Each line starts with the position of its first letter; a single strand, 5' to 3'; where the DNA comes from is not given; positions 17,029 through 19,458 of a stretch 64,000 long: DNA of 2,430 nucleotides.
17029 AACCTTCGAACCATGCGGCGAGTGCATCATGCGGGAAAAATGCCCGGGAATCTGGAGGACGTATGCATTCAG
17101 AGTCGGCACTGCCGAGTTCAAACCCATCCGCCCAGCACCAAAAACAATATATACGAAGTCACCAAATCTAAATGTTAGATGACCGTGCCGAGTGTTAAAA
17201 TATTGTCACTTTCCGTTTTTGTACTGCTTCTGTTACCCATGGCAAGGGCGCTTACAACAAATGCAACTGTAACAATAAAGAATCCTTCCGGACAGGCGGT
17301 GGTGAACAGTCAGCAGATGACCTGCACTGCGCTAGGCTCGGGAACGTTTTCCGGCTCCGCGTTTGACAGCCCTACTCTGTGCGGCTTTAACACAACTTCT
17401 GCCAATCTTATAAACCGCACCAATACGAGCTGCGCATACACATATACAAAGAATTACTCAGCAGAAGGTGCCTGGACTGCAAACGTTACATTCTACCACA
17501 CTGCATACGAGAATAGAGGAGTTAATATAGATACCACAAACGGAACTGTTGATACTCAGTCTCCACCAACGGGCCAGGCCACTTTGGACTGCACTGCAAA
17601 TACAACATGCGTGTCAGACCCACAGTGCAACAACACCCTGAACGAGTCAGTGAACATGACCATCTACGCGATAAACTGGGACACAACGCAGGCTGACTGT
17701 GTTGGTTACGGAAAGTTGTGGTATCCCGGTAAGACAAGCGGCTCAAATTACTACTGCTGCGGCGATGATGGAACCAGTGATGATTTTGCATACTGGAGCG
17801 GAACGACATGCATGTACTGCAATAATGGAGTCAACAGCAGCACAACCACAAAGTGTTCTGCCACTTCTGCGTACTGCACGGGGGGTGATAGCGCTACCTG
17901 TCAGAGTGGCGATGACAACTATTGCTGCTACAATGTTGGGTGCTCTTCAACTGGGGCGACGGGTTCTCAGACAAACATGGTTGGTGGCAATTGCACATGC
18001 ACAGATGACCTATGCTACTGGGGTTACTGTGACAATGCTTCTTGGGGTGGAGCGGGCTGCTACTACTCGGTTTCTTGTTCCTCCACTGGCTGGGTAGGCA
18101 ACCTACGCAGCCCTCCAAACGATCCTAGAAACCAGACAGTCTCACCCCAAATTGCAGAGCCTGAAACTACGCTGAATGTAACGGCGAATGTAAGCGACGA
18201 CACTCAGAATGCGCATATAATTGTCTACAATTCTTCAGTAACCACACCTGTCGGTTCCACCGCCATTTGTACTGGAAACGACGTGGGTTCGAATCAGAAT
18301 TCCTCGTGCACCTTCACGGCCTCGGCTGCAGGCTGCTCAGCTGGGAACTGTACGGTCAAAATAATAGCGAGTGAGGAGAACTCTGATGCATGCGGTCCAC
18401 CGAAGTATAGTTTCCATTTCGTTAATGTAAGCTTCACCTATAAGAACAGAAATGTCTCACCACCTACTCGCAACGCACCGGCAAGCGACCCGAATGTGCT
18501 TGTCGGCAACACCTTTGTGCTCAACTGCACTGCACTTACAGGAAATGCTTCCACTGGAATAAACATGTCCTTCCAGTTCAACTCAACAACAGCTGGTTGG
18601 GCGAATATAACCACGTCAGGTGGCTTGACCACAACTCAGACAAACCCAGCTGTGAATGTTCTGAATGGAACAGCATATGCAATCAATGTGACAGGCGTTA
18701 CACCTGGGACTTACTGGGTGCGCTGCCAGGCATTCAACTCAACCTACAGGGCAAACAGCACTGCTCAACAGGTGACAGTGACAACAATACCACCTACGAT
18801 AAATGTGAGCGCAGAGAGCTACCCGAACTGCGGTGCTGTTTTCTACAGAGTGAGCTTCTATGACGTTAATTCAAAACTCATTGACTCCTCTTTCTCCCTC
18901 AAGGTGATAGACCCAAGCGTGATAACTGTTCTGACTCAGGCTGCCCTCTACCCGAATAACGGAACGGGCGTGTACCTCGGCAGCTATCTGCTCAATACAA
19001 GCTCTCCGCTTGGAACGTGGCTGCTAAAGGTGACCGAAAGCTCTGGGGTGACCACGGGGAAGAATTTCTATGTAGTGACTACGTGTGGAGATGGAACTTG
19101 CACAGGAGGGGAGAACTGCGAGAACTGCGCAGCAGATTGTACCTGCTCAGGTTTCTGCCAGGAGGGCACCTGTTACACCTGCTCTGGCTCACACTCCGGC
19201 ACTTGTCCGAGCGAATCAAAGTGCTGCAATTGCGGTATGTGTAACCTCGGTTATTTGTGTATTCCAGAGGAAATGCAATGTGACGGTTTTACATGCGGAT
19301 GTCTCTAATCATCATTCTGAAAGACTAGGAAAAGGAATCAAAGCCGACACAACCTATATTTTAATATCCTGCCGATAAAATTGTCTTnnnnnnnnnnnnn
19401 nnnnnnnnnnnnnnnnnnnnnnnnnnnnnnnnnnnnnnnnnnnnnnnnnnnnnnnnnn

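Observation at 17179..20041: Hyper-Cys/Thr/Ser-rich 709-aa secreted protein sharing a 'GENCENC(A/V)ADCTC' Cys module with the downstream pilin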

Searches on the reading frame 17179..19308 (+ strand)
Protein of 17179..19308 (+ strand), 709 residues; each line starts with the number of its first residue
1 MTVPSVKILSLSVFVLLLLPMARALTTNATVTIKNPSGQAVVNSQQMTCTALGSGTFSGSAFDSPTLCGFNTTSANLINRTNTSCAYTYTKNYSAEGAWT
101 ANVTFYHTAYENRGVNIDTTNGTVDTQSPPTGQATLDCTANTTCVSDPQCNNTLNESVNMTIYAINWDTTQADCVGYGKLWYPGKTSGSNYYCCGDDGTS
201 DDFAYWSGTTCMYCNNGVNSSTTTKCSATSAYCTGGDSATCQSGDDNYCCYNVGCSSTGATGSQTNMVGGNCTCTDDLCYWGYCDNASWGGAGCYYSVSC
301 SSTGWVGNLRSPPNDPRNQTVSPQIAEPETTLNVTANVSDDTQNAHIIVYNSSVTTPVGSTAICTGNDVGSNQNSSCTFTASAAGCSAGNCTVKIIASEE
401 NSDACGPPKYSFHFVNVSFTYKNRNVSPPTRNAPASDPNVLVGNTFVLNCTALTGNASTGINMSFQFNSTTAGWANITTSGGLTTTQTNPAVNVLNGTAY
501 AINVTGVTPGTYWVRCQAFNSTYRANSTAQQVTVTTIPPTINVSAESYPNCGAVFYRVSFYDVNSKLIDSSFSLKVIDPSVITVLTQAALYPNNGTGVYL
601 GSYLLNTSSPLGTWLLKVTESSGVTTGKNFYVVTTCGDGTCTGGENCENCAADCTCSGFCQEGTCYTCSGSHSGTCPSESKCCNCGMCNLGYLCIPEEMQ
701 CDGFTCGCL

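Call 5: search_protein_families(library=pfam, max_evalue=0.01, proteins=[window:17179-19308:+])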
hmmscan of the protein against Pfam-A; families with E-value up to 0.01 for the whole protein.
window:17179-19308:+ (709 aa): 1 family
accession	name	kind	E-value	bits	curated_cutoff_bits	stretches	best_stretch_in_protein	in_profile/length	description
PF01835.25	MG2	-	0.0014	19.4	32.8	0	570-625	34-89/96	MG2 domain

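Call 7: search_protein_families(library=ncbifam, max_evalue=0.001, proteins=[window:17179-19308:+])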
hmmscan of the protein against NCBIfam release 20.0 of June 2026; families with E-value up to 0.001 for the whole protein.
window:17179-19308:+ (709 aa): 0 families

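Call 12: find_homologous_proteins(query=window:17179-19305:+, max_evalue=0.001)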
Query window:17179-19305:+ (709 aa): 8 proteins with E <= 0.001 among 8000 candidates.
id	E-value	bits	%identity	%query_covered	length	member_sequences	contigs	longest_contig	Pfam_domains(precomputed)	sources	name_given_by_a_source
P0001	0.0e+0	1609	100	100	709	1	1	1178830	-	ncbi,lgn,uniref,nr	ncbi:MAG: hypothetical protein Sv326_1207 [Candidatus Fermentimicrarchaeum limneticum]|uniref:Unchar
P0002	0.0e+0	1104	74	98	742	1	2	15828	-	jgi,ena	-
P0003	6.0e-282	955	67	95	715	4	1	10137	-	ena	-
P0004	4.7e-251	853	61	74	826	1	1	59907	-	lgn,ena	-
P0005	5.4e-196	671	52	77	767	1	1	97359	-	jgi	jgi:hypothetical protein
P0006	1.2e-159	551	66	58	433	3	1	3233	-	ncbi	ncbi:MAG: hypothetical protein QXZ40_02785 [Candidatus Micrarchaeia archaeon]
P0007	3.8e-56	209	52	29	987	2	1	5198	-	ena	-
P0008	9.2e-51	191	47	31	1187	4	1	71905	-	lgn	-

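Call 14: find_encoding_contigs(protein=P0005, flank=10000, max_places=3)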
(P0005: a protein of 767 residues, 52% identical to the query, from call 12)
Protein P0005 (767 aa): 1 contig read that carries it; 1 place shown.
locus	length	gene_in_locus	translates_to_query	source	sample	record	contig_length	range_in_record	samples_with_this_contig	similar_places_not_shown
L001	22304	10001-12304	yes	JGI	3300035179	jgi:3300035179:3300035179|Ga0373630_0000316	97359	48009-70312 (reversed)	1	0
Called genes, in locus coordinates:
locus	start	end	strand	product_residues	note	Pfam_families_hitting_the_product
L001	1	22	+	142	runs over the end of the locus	-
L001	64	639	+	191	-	-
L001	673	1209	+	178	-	-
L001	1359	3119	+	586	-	PF04055:Radical_SAM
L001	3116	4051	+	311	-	PF04055:Radical_SAM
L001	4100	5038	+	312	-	PF04055:Radical_SAM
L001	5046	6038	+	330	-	PF04055:Radical_SAM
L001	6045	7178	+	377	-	PF04015:DUF362, PF13187:Fer4_9 (weak), PF00037:Fer4 (weak), PF12837:Fer4_6 (weak), PF12838:Fer4_7 (weak)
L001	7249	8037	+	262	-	PF04055:Radical_SAM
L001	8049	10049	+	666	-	PF02310:B12-binding, PF04055:Radical_SAM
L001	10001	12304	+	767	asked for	-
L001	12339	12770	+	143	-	-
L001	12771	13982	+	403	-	PF13385:Laminin_G_3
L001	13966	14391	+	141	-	-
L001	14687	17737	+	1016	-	PF00054:Laminin_G_1 (faint), PF13385:Laminin_G_3, PF02210:Laminin_G_2 (faint), PF13385:Laminin_G_3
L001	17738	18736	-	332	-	PF00482:T2SSF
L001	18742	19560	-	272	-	PF00482:T2SSF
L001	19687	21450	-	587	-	PF00437:T2SSE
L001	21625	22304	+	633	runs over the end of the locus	-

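Call 15: find_encoding_contigs(protein=P0004, flank=10000, max_places=3)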
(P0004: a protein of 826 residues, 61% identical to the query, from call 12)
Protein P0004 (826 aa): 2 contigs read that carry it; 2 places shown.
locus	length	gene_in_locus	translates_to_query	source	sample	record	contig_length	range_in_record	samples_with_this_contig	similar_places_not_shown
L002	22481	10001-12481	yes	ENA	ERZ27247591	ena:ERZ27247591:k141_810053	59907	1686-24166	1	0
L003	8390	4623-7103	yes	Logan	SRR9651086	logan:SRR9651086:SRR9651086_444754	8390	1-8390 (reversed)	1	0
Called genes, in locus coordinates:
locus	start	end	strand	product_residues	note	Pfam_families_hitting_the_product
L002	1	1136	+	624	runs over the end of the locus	PF04055:Radical_SAM, PF13353:Fer4_12 (weak)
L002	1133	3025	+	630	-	PF04055:Radical_SAM, PF25064:ARM_TT21_5th (faint), PF00515:TPR_1 (faint), PF07719:TPR_2 (faint), PF13414:TPR_11 (faint), PF13428:TPR_14 (faint), PF13431:TPR_17 (faint), PF14559:TPR_19 (faint)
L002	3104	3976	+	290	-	PF04467:DUF483 (weak)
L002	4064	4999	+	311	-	PF04055:Radical_SAM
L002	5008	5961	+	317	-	PF04055:Radical_SAM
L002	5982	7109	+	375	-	PF04015:DUF362, PF12837:Fer4_6 (faint), PF00037:Fer4 (weak), PF12838:Fer4_7 (weak)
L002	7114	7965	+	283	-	PF04055:Radical_SAM, PF13353:Fer4_12 (weak)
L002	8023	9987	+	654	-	PF02310:B12-binding, PF04055:Radical_SAM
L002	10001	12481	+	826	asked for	-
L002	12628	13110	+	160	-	-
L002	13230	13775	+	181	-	-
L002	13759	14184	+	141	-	-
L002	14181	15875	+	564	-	PF13385:Laminin_G_3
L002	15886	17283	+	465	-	PF13385:Laminin_G_3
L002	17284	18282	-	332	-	PF00482:T2SSF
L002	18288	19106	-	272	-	PF00482:T2SSF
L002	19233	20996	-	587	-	PF00437:T2SSE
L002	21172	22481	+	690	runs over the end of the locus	-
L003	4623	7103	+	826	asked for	-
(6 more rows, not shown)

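Call 16: find_encoding_contigs(protein=P0008, flank=10000, max_places=3)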
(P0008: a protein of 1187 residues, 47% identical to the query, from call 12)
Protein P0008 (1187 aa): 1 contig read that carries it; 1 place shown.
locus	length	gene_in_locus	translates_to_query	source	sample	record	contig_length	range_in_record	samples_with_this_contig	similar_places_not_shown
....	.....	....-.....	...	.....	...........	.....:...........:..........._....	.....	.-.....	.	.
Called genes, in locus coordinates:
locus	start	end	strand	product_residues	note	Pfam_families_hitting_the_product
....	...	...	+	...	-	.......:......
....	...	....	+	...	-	-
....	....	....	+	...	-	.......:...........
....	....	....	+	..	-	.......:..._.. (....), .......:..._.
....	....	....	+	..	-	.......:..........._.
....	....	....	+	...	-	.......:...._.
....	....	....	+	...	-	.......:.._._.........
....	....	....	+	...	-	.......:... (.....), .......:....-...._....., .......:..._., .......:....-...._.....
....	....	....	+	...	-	-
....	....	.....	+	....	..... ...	-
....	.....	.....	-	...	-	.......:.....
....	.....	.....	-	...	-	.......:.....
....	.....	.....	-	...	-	-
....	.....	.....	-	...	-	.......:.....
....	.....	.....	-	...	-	-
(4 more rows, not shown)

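Call 17: find_encoding_contigs(protein=P0002, flank=10000, max_places=3)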
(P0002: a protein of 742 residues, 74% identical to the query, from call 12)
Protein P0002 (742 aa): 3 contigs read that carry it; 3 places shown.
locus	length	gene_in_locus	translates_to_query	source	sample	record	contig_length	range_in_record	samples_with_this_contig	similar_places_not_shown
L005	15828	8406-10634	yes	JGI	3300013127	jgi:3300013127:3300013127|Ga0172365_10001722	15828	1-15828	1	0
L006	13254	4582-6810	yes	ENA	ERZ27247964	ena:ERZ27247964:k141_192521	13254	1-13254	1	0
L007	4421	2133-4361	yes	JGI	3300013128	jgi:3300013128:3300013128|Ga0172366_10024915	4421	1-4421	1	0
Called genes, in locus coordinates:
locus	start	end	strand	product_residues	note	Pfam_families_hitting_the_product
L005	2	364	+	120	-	?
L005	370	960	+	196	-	PF13398:Peptidase_M50B (weak)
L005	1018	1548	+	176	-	-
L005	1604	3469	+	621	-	PF04055:Radical_SAM, PF13353:Fer4_12 (weak)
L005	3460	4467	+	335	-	PF04055:Radical_SAM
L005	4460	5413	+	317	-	PF04055:Radical_SAM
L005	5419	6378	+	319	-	PF04055:Radical_SAM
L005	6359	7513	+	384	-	PF04015:DUF362, PF14697:Fer4_21 (faint), PF12797:Fer4_2 (faint), PF00037:Fer4 (weak), PF12837:Fer4_6 (faint), PF12838:Fer4_7 (weak)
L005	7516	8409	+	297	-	PF04055:Radical_SAM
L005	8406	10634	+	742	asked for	-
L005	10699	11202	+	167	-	-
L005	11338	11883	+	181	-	-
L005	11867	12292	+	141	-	-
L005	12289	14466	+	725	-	PF07953:Toxin_R_bind_N, PF13385:Laminin_G_3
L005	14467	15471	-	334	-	PF00482:T2SSF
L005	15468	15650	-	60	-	-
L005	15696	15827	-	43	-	?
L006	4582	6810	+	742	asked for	-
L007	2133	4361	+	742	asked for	-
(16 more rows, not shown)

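Call 42: predict_structure(alignment_id=A2)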
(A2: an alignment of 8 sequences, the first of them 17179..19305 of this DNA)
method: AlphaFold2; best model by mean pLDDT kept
length: 709 residues; sequences in the alignment: 8
mean_pLDDT: 41.3   pTM: 0.29
mean pLDDT of the five models: 41.3, 39.7, 39.0, 36.8, 36.6
residues with pLDDT >= 90: 16; 70-90: 102; 50-70: 79; < 50: 512
segments of 3 or more residues with pLDDT < 50: 1-5, 14-25, 53-81, 111-137, 166-310, 401-406, 424-709
pLDDT, mean of each block of 10 residues (from residue 1): 48 44 54 80 78 38 33 37 62 61 68 35 32 44 58 63 50 27 27 31 30 22 21 22 24 23 23 27 29 30 33 75 78 84 78 74 87 86 80 82 50 77 40 23 30 33 36 34 30 31 36 42 40 33 23 25 25 26 22 23 27 26 24 24 28 25 24 26 24 27 24
secondary structure, 60 per line:
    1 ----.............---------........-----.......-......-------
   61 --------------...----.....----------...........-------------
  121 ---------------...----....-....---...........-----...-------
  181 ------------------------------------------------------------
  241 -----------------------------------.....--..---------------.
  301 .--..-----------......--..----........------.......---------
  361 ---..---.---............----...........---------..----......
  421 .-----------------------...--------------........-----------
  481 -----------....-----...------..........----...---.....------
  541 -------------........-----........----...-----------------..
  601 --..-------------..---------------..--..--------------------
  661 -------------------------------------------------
elements in order (helices of 4 or more, strands of 3 or more residues): H5-17 E27-34 E40-46 E48-53 E82-86 E97-107 E136-138 E143-146 H148-151 E155-165 E317-322 E331-338 E345-351 E373-380 H381-384 E389-399 E415-421 E445-447 E462-469 E492-495 E501-503 E510-519 E524-526 E530-534 E554-561 E567-574

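Call 76: find_encoding_contigs(protein=P0007, flank=5000, max_places=2)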
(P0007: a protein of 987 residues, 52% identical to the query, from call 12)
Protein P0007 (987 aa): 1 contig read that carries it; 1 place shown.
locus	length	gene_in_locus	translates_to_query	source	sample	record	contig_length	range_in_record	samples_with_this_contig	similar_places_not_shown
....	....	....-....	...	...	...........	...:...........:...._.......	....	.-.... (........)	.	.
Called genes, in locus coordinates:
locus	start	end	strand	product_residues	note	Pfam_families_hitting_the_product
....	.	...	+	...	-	?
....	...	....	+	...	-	-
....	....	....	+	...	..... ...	-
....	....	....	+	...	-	?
